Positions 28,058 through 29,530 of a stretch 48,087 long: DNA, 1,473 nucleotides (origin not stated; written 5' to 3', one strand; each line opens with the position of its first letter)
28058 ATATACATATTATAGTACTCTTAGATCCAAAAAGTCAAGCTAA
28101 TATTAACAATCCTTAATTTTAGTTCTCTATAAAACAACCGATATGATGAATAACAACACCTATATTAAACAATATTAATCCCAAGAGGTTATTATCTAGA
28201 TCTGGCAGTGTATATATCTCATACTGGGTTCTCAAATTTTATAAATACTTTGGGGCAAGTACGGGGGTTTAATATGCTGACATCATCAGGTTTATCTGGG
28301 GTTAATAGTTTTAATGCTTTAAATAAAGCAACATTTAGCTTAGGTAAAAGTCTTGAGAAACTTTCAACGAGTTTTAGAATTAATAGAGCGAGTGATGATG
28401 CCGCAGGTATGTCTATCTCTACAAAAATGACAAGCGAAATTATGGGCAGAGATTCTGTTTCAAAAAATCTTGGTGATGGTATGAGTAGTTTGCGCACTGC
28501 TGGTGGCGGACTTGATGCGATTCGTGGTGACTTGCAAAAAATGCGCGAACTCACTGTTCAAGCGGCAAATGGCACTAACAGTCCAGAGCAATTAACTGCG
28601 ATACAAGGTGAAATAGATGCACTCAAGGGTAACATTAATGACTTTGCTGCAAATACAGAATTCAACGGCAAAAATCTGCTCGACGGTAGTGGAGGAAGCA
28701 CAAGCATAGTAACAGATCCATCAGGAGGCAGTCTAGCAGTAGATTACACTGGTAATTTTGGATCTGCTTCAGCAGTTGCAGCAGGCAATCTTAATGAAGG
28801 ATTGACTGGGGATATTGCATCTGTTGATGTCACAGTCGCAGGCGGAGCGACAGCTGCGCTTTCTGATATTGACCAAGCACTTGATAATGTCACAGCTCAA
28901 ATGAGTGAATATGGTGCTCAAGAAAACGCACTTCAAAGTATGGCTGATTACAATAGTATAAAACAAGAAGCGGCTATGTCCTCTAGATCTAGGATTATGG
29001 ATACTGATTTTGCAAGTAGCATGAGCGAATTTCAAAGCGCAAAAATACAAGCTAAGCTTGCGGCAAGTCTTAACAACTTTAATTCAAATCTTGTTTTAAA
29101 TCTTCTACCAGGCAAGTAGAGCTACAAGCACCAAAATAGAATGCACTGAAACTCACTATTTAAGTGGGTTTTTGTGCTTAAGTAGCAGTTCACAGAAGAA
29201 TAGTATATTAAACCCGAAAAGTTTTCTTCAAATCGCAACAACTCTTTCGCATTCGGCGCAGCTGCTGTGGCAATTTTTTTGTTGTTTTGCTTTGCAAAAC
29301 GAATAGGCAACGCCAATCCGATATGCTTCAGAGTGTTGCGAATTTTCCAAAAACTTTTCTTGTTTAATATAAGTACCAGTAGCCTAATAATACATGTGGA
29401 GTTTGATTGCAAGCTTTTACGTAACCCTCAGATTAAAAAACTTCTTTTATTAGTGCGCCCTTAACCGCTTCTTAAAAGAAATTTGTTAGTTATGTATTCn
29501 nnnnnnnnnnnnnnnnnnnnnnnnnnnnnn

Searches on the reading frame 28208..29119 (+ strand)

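Call 16: search_protein_families(library=ncbifam, proteins=[window:28208-29119:+])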
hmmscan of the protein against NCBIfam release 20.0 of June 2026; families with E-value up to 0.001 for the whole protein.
window:28208-29119:+ (303 aa): 28 families (the best 25 are shown)
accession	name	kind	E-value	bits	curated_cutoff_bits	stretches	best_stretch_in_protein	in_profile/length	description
NF009444.0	PRK12802.1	equivalog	2.2e-42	145.6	332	1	33-280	13-258/282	flagellin domain-containing protein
NF006468.0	PRK08869.1-3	subfamily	6.8e-40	137.3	436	2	33-169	13-149/378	polar flagellin E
NF009446.0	PRK12804.1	subfamily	4.6e-39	134.7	352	1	30-284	8-281/301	flagellin Hag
NF009448.0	PRK12806.1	equivalog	5.1e-39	134.4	531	2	33-164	13-144/475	flagellin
NF006466.0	PRK08869.1-1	subfamily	7.3e-39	134.4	426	2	33-168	13-148/377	flagellin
NF006467.0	PRK08869.1-2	subfamily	2.9e-37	128.7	443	2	32-165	12-145/400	flagellin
NF006469.0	PRK08869.1-4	equivalog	5.3e-37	128.1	627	2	32-172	12-152/377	flagellin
NF005294.0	PRK06819.1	subfamily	1e-36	127.3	387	2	35-160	15-140/376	FliC/FljB family flagellin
NF009449.0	PRK12807.1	subfamily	1.3e-35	123.4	347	1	45-285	23-268/287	flagellin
NF038071.1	lat_flg_LafA_2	exception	1.2e-34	120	365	1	35-279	15-259/284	lateral flagellin LafA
NF005953.0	PRK08026.1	subfamily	1.6e-31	110.5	619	1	35-162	15-142/548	FliC/FljB family flagellin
NF006470.0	PRK08869.1-5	equivalog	8.2e-31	107.6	423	1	35-199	14-178/388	flagellin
NF009450.0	PRK12808.1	equivalog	1.7e-29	103.7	476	1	46-169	24-146/476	flagellin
NF009445.0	PRK12803.1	equivalog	9.1e-26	90.9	450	1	35-169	15-147/335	flagellin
NF033376.1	lat_flg_LafA_1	exception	3.9e-25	88.8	440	1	32-166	11-145/304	lateral flagellin LafA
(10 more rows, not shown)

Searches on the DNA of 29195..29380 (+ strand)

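Call 67: search_dna_similar(query=window:29195-29380:+, collection=plasmids, mode=distant, max_evalue=0.01)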
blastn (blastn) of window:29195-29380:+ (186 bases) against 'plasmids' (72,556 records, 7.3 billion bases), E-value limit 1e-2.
No match.

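Call 68: search_dna_similar(query=window:29195-29380:+, collection=phages, mode=distant, max_evalue=0.01)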
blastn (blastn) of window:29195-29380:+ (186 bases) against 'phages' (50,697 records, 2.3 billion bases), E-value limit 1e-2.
No match.

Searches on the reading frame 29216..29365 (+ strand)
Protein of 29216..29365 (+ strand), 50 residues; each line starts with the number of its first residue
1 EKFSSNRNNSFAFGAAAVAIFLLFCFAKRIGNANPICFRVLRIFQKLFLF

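Call 30: find_homologous_proteins(query=A2, max_evalue=1)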
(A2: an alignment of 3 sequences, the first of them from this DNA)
Query A2 (3 sequences) (50 aa, profile of the alignment): 2 proteins with E <= 1 among 2 candidates.
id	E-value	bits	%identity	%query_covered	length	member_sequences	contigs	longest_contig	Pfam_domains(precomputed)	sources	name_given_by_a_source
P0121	3.7e-20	90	60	94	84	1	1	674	-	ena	-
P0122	1.1e-8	53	85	52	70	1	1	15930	-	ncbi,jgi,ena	jgi:hypothetical protein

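Call 31: find_encoding_contigs(protein=P0122, flank=10000, max_places=6)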
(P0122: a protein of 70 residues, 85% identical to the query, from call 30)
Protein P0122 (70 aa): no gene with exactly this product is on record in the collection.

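Call 32: find_encoding_contigs(protein=P0121, flank=10000, max_places=6)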
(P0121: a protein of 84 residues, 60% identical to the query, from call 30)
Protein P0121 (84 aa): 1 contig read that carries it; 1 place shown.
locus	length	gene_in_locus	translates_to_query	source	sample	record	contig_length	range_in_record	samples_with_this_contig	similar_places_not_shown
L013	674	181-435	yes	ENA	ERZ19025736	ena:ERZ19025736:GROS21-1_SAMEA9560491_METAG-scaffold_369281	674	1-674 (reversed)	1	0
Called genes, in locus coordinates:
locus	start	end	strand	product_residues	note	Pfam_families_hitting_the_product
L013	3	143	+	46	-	?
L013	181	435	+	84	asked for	-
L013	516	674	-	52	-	?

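Call 35: list_cluster_members(proteins=[P0122])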
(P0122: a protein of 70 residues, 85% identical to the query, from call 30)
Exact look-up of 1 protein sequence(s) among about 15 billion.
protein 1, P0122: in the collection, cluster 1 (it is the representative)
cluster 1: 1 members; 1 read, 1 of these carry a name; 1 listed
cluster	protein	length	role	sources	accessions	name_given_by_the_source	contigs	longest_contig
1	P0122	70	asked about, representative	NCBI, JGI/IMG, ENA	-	hypothetical protein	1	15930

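Call 47: search_protein_representatives(alignment_id=A2)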
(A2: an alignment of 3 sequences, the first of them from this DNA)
Query: 3 sequences, 50 profile positions. Proteins with E-value up to 0.001 (for the whole library): 3; up to 1e-10: 1; up to 1e-30: 0. The best 3 are listed.
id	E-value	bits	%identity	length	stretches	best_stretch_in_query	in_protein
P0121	1.2e-20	89.5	-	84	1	1-47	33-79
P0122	3.5e-09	52.7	-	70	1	2-26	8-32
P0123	1.4e-04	38.0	-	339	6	30-44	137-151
